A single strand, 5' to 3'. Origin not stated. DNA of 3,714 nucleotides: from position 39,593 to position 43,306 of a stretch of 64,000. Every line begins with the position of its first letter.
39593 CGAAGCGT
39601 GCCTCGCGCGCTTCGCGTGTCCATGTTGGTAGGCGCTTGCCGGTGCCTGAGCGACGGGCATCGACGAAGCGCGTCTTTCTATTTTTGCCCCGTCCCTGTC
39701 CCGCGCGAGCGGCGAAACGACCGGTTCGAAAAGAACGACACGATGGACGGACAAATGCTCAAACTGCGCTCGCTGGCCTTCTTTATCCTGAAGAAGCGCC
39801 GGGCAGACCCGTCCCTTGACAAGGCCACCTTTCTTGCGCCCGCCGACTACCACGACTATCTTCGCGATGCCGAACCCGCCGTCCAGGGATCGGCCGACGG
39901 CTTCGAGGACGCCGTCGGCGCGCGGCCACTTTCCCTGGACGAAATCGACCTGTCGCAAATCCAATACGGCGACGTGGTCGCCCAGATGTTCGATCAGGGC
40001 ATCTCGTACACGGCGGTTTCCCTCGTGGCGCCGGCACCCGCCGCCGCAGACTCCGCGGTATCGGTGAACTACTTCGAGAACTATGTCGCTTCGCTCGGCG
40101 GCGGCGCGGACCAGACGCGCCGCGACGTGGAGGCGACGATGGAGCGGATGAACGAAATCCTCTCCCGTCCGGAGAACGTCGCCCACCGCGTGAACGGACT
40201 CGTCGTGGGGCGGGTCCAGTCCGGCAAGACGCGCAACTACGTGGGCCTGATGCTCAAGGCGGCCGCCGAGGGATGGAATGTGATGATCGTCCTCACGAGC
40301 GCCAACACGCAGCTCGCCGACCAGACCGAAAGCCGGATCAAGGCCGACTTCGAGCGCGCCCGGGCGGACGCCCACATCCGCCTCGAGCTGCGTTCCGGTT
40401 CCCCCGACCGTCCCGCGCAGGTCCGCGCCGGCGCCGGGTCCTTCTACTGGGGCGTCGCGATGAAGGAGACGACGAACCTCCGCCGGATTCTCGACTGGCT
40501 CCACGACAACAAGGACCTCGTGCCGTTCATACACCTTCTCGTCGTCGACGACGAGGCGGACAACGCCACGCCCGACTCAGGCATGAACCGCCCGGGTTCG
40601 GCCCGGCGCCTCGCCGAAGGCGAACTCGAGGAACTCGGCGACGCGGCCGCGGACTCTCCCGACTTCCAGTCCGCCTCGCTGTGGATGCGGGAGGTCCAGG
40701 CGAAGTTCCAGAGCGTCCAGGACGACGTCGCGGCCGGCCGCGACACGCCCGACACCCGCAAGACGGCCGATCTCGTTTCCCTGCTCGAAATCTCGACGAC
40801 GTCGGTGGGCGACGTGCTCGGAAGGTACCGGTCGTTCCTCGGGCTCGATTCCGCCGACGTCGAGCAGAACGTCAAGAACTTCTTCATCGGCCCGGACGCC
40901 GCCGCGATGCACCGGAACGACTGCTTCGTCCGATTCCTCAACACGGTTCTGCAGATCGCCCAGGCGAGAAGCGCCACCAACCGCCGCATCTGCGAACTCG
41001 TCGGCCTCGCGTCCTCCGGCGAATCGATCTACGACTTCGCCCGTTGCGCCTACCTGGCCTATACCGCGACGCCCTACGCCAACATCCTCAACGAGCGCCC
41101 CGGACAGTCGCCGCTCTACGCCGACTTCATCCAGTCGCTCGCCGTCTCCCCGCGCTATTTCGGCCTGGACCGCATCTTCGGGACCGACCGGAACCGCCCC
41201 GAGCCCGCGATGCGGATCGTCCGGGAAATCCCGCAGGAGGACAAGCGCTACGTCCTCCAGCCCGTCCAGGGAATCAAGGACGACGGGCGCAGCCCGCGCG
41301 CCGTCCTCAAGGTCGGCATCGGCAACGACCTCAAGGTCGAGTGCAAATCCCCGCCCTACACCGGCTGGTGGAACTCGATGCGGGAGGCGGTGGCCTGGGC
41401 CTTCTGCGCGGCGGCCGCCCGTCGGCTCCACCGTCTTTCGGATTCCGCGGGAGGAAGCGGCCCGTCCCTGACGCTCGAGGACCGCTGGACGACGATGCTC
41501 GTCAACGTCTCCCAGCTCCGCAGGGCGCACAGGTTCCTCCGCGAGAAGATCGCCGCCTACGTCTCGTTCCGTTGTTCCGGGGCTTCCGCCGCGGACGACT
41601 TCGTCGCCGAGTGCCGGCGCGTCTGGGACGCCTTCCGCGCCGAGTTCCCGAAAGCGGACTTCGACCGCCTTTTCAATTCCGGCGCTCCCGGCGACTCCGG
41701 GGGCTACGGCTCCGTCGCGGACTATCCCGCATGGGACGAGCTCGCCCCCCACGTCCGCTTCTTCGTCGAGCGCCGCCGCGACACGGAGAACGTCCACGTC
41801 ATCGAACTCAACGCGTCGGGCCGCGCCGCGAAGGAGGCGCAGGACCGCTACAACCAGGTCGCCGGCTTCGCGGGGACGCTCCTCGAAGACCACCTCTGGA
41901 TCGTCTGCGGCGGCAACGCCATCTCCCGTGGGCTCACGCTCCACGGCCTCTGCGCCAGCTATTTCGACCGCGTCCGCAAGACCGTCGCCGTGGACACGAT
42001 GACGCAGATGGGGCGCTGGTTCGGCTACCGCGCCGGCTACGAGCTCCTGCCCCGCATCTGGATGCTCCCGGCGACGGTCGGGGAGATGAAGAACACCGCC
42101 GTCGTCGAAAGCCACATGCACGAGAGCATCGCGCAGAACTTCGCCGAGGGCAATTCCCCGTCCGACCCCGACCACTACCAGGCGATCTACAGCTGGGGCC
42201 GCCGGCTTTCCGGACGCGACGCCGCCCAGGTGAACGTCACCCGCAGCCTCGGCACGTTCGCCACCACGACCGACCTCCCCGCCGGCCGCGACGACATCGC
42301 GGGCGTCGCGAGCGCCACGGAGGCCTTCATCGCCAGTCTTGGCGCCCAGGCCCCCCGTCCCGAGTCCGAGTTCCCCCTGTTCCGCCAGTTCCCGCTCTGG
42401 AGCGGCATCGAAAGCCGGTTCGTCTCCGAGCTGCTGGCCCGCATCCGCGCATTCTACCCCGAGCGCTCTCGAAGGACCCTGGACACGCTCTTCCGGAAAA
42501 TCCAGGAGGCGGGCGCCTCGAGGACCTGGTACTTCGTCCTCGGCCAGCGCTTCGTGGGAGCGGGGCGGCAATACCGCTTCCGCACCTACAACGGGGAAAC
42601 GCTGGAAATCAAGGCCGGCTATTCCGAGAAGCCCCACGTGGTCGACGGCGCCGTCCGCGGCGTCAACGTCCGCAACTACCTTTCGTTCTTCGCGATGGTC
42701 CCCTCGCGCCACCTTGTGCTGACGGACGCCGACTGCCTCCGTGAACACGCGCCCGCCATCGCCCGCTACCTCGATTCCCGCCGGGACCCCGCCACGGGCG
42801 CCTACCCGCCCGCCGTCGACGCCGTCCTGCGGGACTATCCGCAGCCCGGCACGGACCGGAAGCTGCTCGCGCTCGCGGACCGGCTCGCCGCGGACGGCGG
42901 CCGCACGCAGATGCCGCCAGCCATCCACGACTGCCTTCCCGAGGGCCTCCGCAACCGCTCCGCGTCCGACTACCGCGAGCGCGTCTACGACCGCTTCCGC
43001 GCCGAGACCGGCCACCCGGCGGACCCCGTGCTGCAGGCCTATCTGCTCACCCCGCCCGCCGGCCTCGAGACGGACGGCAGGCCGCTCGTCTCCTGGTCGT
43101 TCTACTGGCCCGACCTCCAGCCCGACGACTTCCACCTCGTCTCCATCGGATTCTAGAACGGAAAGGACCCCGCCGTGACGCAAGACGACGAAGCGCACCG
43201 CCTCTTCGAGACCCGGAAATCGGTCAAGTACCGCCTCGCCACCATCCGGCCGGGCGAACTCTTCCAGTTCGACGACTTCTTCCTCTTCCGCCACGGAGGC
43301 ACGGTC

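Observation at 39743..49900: Candidate R-M-like defense operon: Z1 ATPase, PD-(D/E)xK-like protein, DUF1156 methyltransferase, DUF499 ATPase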

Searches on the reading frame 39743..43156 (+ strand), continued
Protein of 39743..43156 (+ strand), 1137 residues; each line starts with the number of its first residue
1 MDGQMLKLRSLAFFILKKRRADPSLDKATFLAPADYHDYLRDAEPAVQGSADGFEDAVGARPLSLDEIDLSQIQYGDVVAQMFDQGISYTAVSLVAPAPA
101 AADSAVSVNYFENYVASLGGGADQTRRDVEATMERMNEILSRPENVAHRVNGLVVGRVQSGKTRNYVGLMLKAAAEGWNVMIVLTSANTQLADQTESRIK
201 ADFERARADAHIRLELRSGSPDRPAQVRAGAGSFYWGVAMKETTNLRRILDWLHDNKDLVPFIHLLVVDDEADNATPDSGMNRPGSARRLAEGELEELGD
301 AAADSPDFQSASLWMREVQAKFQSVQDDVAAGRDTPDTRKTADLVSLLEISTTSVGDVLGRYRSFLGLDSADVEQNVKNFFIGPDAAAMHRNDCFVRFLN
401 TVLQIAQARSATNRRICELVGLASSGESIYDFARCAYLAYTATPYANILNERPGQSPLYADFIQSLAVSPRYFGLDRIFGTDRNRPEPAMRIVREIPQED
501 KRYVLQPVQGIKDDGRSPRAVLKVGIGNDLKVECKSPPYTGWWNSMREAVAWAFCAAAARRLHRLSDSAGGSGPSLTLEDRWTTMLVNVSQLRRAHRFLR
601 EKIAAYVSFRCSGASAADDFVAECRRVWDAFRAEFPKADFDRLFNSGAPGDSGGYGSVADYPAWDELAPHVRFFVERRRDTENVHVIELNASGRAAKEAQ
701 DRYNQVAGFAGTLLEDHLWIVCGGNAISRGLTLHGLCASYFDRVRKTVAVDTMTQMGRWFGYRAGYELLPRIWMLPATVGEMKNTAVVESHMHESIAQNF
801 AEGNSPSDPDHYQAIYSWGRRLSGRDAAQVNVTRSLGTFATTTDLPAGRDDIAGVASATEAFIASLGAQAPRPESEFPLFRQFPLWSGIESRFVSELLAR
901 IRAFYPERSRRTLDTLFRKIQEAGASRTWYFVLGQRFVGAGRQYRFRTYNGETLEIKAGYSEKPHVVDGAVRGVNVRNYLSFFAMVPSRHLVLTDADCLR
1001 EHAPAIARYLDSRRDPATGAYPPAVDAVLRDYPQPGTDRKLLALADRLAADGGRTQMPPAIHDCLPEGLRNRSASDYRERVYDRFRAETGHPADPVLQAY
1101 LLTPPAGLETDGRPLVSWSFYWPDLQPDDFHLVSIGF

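Call 41: search_solved_structures(query=window:39743-43156:+, max_evalue=1)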
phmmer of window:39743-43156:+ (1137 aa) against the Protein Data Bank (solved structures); distinct sequences matched with E-value up to 1: 0.

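Call 63: search_protein_families(library=pfam, proteins=[L050:8165-9706:+, L050:9713-12568:+, L050:12558-13568:+, L050:13561-15648:+, L024:5480-6826:+, L024:6808-9702:+, L024:9620-12205:+, L024:12153-13184:+, L024:13181-15076:+, L005:6480-8246:+], max_evalue=0.001)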
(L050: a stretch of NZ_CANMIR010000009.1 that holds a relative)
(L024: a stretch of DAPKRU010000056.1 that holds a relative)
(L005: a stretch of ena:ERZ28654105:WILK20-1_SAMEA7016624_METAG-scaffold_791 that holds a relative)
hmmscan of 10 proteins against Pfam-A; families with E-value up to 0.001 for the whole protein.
L050:8165-9706:+ (513 aa): 2 families
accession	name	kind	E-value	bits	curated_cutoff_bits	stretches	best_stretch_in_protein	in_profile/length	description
PF13589.12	HATPase_c_3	-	5.9e-29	101.3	25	1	32-171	1-137/137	Histidine kinase-, DNA gyrase B-, and HSP90-like ATPase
PF02518.31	HATPase_c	-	5.8e-09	36.8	26.4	1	34-116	6-85/111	Histidine kinase-, DNA gyrase B-, and HSP90-like ATPase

L050:9713-12568:+ (951 aa): 1 family
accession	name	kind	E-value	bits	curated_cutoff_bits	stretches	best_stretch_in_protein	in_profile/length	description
PF10593.14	Z1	-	2.8e-77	259.8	25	1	454-686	1-226/228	Z1 domain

L050:12558-13568:+ (336 aa): 1 family
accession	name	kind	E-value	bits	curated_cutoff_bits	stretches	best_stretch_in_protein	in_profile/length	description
PF14390.12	DUF4420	-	2.1e-55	188.6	27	1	9-313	2-305/306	Putative PD-(D/E)XK family member, (DUF4420)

L050:13561-15648:+ (695 aa): 2 families
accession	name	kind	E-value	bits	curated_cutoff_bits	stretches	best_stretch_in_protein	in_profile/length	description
PF10592.14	AIPR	-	4.2e-96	322.7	25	1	243-553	2-306/308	AIPR protein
PF22879.1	AIPR_N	-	2.1e-30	106.1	28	1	34-183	1-151/151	Abortive infection phage resistance protein N-terminal domain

L024:5480-6826:+ (448 aa): 0 families

L024:6808-9702:+ (964 aa): 0 families

L024:9620-12205:+ (861 aa): 1 family
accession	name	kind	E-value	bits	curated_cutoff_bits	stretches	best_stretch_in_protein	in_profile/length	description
PF10593.14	Z1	-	6.8e-69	232.4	25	1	382-603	1-225/228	Z1 domain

L024:12153-13184:+ (343 aa): 1 family
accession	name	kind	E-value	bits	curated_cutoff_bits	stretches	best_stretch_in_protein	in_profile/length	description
PF14390.12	DUF4420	-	7.4e-43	147.3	27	1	49-320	26-305/306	Putative PD-(D/E)XK family member, (DUF4420)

L024:13181-15076:+ (631 aa): 0 families

L005:6480-8246:+ (588 aa): 0 families

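Call 67: search_solved_structures(query=A1, max_evalue=1, show_alignments=1)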
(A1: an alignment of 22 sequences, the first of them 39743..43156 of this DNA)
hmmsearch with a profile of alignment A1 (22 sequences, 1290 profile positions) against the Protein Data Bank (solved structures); distinct sequences matched with E-value up to 1: 0.

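Call 72: find_encoding_contigs(protein=P0001, flank=10000, max_places=4)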
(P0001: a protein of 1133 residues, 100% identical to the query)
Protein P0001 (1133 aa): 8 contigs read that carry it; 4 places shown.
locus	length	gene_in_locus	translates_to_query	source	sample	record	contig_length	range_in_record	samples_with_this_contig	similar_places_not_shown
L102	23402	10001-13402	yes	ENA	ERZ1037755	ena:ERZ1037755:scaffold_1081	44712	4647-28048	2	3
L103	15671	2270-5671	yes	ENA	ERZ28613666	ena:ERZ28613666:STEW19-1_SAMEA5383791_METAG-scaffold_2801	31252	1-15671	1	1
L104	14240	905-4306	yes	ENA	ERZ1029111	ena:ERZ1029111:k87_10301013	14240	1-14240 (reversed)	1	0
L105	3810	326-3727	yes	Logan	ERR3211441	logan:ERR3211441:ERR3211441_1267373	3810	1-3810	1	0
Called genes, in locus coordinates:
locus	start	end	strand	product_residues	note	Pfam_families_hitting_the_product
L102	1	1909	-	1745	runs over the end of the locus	PF13290:CHB_HEX_C_1, PF13287:Fn3_assoc, PF10102:DUF2341, PF13385:Laminin_G_3, PF13290:CHB_HEX_C_1, PF13287:Fn3_assoc, PF13290:CHB_HEX_C_1, PF13287:Fn3_assoc, +1 more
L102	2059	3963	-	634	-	PF05089:NAGLU, PF12972:NAGLU_C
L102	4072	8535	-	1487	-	PF20434:BD-FAE, PF03959:FSH1 (faint), PF07859:Abhydrolase_3 (faint), PF20434:BD-FAE, PF12708:Pect-lyase_RHGA_epim (faint), PF23981:DUF7305 (faint), PF17161:DUF5123 (weak)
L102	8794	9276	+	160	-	PF13310:Virulence_RhuM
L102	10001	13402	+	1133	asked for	PF10593:Z1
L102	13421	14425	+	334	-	PF14390:DUF4420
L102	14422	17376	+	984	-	PF06634:DUF1156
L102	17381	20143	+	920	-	-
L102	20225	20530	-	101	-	-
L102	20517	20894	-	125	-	-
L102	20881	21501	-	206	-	PF14386:DUF4417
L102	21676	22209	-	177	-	PF06114:Peptidase_M78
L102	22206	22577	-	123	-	-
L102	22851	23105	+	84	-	-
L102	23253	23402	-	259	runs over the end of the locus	PF13749:HATPase_c_4, PF13412:HTH_24, PF12802:MarR_2 (weak)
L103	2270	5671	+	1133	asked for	PF10593:Z1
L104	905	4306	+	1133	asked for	PF10593:Z1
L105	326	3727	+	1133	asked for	PF10593:Z1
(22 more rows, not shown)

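Call 77: search_protein_families(library=ncbifam, proteins=[window:39743-43156:+], max_evalue=0.001)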
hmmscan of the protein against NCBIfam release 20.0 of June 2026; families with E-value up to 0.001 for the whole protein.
window:39743-43156:+ (1137 aa): 1 family
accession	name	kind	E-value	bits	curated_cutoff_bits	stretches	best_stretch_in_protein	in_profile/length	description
NF041933.1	MzaC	equivalog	1.9e-37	128.7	1500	2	430-876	325-726/806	MZA anti-phage system associated Z1 domain-containing protein MzaC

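Call 80: search_protein_families(library=pfam, proteins=[L017:17837-19189:+, L013:14021-15109:+, L020:13877-14647:+, L019:13674-15026:+, L015:4767-5807:+, L014:14862-15518:+, L005:12608-15220:+, L010:7908-9212:+, L007:19358-20002:+], max_evalue=0.01)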
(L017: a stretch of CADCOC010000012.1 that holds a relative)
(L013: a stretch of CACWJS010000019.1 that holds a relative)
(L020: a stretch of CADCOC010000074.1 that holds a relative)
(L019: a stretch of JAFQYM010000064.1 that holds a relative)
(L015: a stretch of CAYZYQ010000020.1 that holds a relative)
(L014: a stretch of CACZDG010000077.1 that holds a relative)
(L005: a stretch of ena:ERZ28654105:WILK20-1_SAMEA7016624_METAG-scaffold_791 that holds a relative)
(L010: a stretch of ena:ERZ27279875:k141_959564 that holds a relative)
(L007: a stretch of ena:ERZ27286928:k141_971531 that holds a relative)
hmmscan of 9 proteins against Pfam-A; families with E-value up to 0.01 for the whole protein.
L017:17837-19189:+ (450 aa): 2 families
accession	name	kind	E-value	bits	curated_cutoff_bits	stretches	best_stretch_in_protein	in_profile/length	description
PF13635.12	DUF4143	-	1.1e-22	80.9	28.1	1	228-403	2-160/160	Domain of unknown function (DUF4143)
PF13173.12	AAA_14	-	7.6e-20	71.7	27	1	22-156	3-129/129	AAA domain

L013:14021-15109:+ (362 aa): 1 family
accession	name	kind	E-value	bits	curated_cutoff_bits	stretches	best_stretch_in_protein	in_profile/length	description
PF11185.13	DUF2971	-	3.1e-10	41.7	22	1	135-247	1-89/89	Protein of unknown function (DUF2971)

L020:13877-14647:+ (256 aa): 0 families

L019:13674-15026:+ (450 aa): 2 families
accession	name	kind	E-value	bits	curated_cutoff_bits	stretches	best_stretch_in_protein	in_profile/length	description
PF06250.17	YhcG_C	-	5.1e-41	140.6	32.5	1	266-414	2-148/157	YhcG PDDEXK nuclease domain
PF17761.7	DUF1016_N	-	1.6e-23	83.7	32.8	1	43-241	2-137/137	DUF1016 N-terminal domain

L015:4767-5807:+ (346 aa): 2 families
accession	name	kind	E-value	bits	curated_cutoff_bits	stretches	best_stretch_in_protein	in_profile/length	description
PF06250.17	YhcG_C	-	7.7e-56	188.7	32.5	1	179-329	2-152/157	YhcG PDDEXK nuclease domain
PF17761.7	DUF1016_N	-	2.3e-41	141.5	32.8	1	20-154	1-137/137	DUF1016 N-terminal domain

L014:14862-15518:+ (218 aa): 0 families

L005:12608-15220:+ (871 aa): 1 family
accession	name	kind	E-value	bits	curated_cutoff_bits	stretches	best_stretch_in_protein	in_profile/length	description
PF04868.17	PDE6_gamma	-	0.0089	16.6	25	0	689-706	59-76/82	Retinal cGMP phosphodiesterase, gamma subunit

L010:7908-9212:+ (434 aa): 0 families

L007:19358-20002:+ (214 aa): 0 families

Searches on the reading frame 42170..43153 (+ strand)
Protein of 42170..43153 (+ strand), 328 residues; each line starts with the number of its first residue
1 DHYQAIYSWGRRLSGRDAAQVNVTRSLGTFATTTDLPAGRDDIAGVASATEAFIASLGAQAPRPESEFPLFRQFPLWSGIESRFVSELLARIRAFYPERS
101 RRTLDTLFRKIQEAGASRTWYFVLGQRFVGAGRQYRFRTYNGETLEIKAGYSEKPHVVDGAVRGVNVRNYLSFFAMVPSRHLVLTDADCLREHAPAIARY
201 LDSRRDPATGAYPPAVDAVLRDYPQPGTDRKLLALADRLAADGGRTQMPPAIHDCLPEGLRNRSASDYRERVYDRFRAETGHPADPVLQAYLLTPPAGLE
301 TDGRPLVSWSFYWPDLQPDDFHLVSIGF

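Call 81: predict_structure(alignment_id=A3)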
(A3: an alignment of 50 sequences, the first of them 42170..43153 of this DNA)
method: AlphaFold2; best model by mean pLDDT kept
length: 328 residues; sequences in the alignment: 50
mean_pLDDT: 90.3   pTM: 0.86
mean pLDDT of the five models: 90.3, 89.2, 88.6, 88.4, 87.8
residues with pLDDT >= 90: 262; 70-90: 32; 50-70: 15; < 50: 19
segments of 3 or more residues with pLDDT < 50: 1-12, 323-328
pLDDT, mean of each block of 10 residues (from residue 1): 44 56 74 95 98 97 95 95 97 97 95 92 89 93 95 90 86 95 98 98 98 98 97 98 97 97 93 95 93 95 96 85 48
secondary structure, 60 per line:
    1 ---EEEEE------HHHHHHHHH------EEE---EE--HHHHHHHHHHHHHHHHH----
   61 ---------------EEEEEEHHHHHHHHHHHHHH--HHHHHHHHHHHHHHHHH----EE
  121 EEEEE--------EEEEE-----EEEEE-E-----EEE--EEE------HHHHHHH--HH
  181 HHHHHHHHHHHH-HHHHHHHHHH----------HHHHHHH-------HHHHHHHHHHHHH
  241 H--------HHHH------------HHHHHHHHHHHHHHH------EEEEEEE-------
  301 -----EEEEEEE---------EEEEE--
elements in order: E4-8 H15-23 E30-32 H40-56 E76-81 H82-95 H98-114 E119-125 E134-138 E144-148 E156-158 E161-163 H170-176 H179-192 H194-203 H214-220 H228-241 H250-253 H266-280 E287-293 E306-312 E322-326

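Call 105: search_protein_families(library=pfam, proteins=[window:42170-43153:+], max_evalue=0.1)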
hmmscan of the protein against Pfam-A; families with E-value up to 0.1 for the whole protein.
window:42170-43153:+ (328 aa): 0 families
